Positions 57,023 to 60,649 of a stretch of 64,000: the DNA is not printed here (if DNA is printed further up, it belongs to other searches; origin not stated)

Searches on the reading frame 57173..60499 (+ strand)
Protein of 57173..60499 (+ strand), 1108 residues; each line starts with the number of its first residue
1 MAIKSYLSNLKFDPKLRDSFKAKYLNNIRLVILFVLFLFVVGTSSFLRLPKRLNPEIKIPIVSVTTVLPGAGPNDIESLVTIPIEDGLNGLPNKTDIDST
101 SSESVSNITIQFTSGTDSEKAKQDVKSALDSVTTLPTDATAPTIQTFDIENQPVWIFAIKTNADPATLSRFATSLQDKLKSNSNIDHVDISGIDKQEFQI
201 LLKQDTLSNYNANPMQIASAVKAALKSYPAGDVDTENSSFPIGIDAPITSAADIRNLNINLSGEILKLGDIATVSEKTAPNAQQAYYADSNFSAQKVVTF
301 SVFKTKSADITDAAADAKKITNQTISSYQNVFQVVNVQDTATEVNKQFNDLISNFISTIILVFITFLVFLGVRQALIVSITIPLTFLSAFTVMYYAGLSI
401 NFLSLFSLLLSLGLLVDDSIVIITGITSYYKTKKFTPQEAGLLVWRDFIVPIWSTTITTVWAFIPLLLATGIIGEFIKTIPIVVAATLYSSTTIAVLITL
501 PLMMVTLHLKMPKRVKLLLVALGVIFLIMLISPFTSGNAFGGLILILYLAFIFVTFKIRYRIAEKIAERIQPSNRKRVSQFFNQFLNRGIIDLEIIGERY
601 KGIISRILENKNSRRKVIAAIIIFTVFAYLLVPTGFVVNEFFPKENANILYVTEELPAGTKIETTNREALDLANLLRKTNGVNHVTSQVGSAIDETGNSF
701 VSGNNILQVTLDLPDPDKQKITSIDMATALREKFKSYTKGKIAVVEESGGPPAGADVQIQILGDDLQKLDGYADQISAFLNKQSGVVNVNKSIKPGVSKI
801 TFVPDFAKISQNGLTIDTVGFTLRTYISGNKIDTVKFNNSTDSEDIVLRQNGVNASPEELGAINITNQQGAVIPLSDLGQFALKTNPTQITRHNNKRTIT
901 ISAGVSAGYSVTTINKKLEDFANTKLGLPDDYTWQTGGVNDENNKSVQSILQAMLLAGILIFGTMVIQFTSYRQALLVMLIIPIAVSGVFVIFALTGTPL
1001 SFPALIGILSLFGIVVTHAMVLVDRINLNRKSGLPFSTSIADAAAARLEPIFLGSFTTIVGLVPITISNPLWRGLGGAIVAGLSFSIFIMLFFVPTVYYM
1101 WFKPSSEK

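Call 52: search_protein_families(library=pfam, proteins=[window:57173-60499:+], max_evalue=0.00001)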
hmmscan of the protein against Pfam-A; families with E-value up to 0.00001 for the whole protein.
window:57173-60499:+ (1108 aa): 1 family
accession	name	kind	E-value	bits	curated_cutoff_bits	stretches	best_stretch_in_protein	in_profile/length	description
PF00873.25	ACR_tran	-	1.7e-156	523.1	28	2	30-506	11-488/1021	AcrB/AcrD/AcrF family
